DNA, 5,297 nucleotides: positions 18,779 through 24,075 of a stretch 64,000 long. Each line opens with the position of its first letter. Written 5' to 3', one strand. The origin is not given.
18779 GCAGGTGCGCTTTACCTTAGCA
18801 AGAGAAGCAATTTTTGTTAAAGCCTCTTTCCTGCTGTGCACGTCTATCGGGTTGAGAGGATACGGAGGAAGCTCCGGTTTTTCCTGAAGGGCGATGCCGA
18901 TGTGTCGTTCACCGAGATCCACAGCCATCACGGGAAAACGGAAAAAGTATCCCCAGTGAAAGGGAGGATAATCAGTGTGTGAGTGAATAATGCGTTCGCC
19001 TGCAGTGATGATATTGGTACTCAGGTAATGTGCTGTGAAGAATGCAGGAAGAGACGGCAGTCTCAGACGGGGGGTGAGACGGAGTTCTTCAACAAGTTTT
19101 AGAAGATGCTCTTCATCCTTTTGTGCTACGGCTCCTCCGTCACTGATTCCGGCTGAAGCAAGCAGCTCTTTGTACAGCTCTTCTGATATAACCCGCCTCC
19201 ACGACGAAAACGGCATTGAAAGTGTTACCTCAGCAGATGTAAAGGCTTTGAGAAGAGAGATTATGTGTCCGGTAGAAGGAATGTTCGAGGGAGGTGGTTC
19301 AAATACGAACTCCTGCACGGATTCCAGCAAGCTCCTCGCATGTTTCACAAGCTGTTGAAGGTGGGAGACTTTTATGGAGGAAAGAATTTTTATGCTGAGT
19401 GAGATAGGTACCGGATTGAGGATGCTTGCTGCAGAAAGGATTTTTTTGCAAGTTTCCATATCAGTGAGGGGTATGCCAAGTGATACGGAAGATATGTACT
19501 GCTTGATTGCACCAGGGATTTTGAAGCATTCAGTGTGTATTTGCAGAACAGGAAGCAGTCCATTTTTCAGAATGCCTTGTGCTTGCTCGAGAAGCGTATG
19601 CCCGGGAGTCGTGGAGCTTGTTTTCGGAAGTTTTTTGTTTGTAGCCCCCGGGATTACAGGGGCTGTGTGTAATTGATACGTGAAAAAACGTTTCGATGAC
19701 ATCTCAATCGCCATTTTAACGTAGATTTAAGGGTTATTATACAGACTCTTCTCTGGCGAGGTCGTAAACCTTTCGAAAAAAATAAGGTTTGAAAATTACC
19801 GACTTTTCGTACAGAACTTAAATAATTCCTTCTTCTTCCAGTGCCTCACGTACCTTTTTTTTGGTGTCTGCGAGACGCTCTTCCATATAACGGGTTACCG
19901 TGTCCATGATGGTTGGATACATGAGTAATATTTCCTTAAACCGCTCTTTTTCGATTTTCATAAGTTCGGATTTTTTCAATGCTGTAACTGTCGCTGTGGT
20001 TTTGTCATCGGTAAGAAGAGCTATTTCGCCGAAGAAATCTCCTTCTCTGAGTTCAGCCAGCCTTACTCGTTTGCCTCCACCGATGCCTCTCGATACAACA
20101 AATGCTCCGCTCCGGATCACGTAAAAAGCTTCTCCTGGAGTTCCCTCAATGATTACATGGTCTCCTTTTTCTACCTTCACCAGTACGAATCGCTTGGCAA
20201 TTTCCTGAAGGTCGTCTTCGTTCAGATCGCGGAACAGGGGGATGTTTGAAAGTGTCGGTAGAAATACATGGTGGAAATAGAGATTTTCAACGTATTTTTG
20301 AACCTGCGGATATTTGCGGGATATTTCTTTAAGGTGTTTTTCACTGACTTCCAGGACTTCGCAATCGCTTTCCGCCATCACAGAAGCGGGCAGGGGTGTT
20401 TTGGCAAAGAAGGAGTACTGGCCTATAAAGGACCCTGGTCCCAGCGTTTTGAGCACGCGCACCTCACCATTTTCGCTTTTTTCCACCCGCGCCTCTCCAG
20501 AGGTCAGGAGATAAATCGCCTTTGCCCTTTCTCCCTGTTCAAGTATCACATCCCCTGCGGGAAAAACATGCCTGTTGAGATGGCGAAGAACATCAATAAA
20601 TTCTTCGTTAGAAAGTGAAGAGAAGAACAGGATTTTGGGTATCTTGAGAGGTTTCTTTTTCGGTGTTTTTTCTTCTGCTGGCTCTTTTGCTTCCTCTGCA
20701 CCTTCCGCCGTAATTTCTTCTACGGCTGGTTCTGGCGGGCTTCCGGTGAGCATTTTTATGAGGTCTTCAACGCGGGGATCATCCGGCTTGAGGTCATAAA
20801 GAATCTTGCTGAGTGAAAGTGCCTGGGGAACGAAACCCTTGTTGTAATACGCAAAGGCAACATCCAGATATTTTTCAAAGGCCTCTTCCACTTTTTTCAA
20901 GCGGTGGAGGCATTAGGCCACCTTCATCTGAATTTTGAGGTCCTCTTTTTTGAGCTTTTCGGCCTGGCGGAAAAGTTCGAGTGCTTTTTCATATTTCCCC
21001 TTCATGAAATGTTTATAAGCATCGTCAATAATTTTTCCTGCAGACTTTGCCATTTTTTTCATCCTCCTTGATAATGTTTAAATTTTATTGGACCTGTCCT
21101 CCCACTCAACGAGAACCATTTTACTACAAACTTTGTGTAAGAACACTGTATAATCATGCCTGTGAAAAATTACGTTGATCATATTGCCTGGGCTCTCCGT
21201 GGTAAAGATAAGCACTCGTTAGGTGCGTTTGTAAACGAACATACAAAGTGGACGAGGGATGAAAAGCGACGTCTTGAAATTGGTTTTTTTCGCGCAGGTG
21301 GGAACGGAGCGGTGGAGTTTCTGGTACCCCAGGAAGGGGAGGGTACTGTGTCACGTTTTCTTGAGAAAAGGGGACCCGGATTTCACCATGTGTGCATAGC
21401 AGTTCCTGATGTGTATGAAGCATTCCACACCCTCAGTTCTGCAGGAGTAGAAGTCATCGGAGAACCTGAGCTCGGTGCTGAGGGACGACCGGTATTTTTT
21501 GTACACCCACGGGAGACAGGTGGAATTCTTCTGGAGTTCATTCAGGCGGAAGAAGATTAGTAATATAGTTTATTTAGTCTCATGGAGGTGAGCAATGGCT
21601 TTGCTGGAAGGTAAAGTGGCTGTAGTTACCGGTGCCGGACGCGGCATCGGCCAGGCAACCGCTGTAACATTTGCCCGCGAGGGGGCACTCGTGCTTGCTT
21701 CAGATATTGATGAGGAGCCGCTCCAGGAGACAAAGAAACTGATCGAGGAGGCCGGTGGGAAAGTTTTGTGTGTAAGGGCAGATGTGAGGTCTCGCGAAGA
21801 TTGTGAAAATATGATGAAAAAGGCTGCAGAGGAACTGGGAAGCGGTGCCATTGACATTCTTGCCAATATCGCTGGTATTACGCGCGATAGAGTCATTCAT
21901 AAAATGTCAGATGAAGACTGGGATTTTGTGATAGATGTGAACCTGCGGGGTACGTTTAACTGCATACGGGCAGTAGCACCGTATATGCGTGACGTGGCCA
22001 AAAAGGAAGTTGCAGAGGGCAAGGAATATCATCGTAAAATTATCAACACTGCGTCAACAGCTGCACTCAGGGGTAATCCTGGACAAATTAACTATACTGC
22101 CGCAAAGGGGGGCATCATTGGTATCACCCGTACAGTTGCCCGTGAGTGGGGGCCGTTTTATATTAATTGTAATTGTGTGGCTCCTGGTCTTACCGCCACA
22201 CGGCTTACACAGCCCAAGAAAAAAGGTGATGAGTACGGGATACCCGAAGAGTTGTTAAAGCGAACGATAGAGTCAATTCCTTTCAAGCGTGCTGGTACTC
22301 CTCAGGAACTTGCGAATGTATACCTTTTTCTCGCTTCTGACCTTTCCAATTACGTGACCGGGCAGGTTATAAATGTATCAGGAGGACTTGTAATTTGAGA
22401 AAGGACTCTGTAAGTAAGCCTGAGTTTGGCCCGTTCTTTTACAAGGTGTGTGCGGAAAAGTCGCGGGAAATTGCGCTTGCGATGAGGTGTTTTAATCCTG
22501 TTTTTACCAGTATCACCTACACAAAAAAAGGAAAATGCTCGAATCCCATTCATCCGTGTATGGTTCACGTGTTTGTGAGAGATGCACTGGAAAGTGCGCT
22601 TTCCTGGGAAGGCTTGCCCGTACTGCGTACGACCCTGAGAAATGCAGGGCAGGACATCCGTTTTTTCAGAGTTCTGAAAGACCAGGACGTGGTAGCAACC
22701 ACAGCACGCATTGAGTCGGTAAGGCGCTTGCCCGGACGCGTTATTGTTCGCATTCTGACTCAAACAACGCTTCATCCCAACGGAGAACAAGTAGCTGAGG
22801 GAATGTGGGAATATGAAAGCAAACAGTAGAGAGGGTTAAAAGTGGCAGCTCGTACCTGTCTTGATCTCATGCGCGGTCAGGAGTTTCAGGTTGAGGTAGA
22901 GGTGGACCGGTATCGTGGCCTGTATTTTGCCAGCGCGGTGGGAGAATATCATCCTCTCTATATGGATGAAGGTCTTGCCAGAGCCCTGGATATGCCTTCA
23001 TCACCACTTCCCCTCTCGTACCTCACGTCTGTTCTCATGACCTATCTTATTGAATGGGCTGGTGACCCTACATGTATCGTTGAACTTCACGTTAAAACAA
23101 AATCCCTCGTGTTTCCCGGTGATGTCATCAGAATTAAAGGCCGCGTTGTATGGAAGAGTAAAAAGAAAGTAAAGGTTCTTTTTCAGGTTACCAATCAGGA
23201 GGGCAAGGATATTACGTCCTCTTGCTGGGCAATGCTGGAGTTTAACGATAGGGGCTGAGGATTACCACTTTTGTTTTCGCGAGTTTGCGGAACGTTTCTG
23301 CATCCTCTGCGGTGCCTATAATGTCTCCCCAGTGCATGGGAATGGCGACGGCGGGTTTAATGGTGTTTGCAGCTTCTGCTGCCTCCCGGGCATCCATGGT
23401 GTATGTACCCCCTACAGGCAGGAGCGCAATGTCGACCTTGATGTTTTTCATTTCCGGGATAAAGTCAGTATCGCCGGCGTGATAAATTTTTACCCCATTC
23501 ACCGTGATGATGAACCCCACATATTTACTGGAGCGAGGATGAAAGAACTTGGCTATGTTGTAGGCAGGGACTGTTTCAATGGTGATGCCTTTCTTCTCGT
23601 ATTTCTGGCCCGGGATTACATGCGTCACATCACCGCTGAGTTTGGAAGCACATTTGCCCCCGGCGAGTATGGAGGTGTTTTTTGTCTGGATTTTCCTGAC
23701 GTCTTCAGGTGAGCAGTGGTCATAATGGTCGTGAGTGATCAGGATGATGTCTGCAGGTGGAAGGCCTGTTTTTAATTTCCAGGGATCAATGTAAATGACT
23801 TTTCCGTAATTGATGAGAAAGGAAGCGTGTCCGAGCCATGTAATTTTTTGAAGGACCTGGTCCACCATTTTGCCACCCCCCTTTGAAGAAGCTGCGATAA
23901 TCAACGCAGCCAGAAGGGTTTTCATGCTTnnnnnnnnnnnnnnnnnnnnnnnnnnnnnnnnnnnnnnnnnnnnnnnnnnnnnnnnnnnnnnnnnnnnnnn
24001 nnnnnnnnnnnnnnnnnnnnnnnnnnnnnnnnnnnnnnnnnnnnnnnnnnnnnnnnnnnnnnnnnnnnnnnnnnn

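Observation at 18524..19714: RuvX/YqgF resolvase-like domain fused in frame to a ~260-aa N-terminal region of unknown nature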

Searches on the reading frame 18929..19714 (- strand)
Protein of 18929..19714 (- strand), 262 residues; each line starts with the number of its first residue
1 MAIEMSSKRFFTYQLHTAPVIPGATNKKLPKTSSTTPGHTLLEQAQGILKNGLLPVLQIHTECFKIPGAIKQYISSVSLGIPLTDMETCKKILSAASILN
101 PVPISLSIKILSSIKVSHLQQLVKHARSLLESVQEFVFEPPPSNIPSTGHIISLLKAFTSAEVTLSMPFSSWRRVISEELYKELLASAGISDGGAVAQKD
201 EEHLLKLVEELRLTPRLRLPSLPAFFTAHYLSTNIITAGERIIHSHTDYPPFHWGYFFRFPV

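Call 4: search_protein_families(library=pfam, proteins=[window:18929-19714:-], max_evalue=1)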
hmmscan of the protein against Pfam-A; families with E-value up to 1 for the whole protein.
window:18929-19714:- (262 aa): 0 families

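Call 5: search_protein_families(library=ncbifam, proteins=[window:18929-19714:-], max_evalue=1)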
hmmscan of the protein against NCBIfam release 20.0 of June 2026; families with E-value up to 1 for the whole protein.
window:18929-19714:- (262 aa): 1 family
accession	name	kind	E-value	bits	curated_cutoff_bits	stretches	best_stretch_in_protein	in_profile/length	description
NF051896.1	tapirin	equivalog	0.23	9.7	600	0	99-139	147-189/660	cellulose-binding protein tapirin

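Call 27: search_solved_structures(query=window:18929-19714:-, max_evalue=10)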
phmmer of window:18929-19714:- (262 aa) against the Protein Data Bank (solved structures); distinct sequences matched with E-value up to 10: 1.
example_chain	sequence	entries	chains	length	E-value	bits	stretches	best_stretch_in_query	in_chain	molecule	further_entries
1l1j_A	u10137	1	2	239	1.5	11.5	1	16-94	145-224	heat shock protease HtrA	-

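Call 31: find_homologous_proteins(query=window:18929-19714:-, max_evalue=10)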
Query window:18929-19714:- (262 aa): 1 proteins with E <= 10 among 1140 candidates.
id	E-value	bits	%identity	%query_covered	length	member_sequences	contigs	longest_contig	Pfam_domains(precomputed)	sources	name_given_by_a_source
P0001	1.7e-78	282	99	50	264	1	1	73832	PF03652.21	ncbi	-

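Call 32: search_protein_families(library=phrogs, proteins=[window:18929-19714:-], max_evalue=1)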
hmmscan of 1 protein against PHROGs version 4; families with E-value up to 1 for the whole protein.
window:18929-19714:- (262 aa): 0 families

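Call 58: predict_structure(protein=window:18929-19714:-)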
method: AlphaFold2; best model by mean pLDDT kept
length: 262 residues; sequences in the alignment: 1
mean_pLDDT: 44.6   pTM: 0.42
mean pLDDT of the five models: 44.6, 37.1, 35.1, 28.3, 27.8
residues with pLDDT >= 90: 0; 70-90: 24; 50-70: 67; < 50: 171
segments of 3 or more residues with pLDDT < 50: 1-39, 61-73, 144-262
pLDDT, mean of each block of 10 residues (from residue 1): 27 32 27 39 59 57 40 55 72 74 64 64 74 62 48 47 41 42 42 35 40 26 27 23 23 27 24
secondary structure, 60 per line:
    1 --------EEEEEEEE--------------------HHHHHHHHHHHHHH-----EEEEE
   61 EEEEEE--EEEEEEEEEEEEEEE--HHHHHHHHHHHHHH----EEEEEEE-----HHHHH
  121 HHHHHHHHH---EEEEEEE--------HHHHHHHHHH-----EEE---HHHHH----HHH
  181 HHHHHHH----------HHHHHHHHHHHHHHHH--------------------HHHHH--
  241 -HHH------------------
elements in order: E9-16 H37-50 E56-66 E69-83 H86-99 E104-110 H116-129 E133-139 H148-157 E163-165 H169-173 H178-187 H198-213 H234-238

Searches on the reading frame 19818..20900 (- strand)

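Call 4: search_protein_families(library=pfam, proteins=[window:19818-20900:-], max_evalue=1)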
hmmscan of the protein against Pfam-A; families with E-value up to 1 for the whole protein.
window:19818-20900:- (360 aa): 2 families
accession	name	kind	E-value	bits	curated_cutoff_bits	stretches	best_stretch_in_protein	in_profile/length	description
PF00027.35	cNMP_binding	-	4.8e-45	151.9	27.5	2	111-196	2-88/89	Cyclic nucleotide-binding domain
PF23558.1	TPR_P4H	-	0.00036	21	27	1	14-49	48-83/91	Prolyl 4-hydroxylase peptide-substrate-binding domain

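Call 64: search_protein_families(library=padloc, proteins=[window:19818-20900:-], max_evalue=0.01)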
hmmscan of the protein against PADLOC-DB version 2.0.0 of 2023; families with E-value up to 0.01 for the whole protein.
window:19818-20900:- (360 aa): 8 families
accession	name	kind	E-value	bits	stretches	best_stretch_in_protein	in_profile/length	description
PDLC02371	PycTIR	-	1.5e-23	81.5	2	228-356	27-151/288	-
PDLC00731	Effector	-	1.1e-22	78.4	2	232-354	34-152/306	TIR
PDLC00732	Effector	-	2.1e-16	57.8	2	231-355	29-149/301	TIR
PDLC00734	PycC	-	2.1e-09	35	1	234-349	29-145/374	Pycsar cyclase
PDLC00730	Effector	-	7.1e-06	23.4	1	108-205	56-151/299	TIR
PDLC00007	DruC1|DruC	-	0.0064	13.1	1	300-352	246-298/659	Unknown function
PDLC01659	Csx20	-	0.0065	14.7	0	217-262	40-84/128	"CAS-I,CAS-III; associated"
PDLC01384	Csx20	-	0.0097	14.3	0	216-263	39-85/128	"CAS-I,CAS-III; associated"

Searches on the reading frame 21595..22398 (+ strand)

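Call 20: search_protein_families(library=ncbifam, proteins=[window:21595-22398:+], max_evalue=0.00001)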
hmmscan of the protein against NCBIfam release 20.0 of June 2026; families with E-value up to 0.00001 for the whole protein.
window:21595-22398:+ (267 aa): 214 families (the best 25 are shown)
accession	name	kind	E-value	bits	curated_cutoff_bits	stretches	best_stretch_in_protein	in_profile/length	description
NF004198.0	PRK05653.1-3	equivalog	8.2e-77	258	296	1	2-267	3-248/248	3-oxoacyl-ACP reductase FabG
TIGR01830.1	3oxo_ACP_reduc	equivalog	4.1e-71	239.5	297.75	1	9-266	1-239/239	3-oxoacyl-[acyl-carrier-protein] reductase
NF004197.0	PRK05653.1-1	equivalog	9.4e-63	212.1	332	1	3-266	4-247/249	3-oxoacyl-ACP reductase FabG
NF005559.1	PRK07231.1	subfamily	2.3e-61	207.5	215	1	4-266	2-248/249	glucose 1-dehydrogenase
NF004791.0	PRK06138.1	equivalog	3.2e-59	200.3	312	1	4-266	3-250/252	SDR family oxidoreductase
NF009466.0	PRK12826.1-2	subfamily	6.1e-59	199.5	222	1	7-265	4-244/248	3-oxoacyl-ACP reductase FabG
NF009464.0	PRK12824.1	subfamily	1.7e-58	198.2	269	1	7-265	3-242/245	3-oxoacyl-ACP reductase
NF005862.0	PRK07792.1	equivalog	9.7e-57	192.4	414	1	4-266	11-256/307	3-oxoacyl-ACP reductase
TIGR01829.1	AcAcCoA_reduct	subfamily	1.4e-56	191.9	302.1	1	7-265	1-240/242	acetoacetyl-CoA reductase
TIGR03971.1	SDR_subfam_1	subfamily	8.2e-56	189.3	300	1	4-266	1-269/271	mycofactocin-coupled SDR family oxidoreductase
NF052558.1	MBtsdlDhBudC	equivalog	1.8e-55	188.3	270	1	5-265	2-241/250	meso-2,3-butanediol dehydrogenase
NF005861.0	PRK07791.1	subfamily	3.9e-53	180.8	373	1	1-266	1-257/300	SDR family oxidoreductase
NF004200.0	PRK05653.1-5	equivalog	5.3e-53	180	273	1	8-266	4-242/242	3-oxoacyl-ACP reductase FabG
NF009093.0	PRK12429.1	subfamily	7.7e-53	179.4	258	1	4-266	3-257/259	3-hydroxybutyrate dehydrogenase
TIGR01832.1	kduD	equivalog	8e-53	179.5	338.85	1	4-265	3-245/248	2-dehydro-3-deoxy-D-gluconate 5-dehydrogenase KduD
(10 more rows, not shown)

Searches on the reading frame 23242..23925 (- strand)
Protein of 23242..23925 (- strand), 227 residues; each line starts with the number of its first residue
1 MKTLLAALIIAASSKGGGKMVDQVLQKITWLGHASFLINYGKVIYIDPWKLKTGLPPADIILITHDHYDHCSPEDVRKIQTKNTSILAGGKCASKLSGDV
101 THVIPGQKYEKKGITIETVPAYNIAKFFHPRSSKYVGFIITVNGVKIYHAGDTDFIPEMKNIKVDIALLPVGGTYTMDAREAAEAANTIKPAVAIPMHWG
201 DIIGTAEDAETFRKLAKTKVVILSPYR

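Call 20: search_protein_families(library=ncbifam, proteins=[window:23242-23925:-], max_evalue=0.00001)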
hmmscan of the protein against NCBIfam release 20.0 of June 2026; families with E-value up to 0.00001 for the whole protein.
window:23242-23925:- (227 aa): 2 families
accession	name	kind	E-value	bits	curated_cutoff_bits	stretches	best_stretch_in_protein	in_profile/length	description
NF001911.0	PRK00685.1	equivalog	1.8e-33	115.9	144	1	27-223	2-220/228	metal-dependent hydrolase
NF008688.0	PRK11709.1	equivalog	5.7e-06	25.4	306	0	45-211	101-295/355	L-ascorbate 6-phosphate lactonase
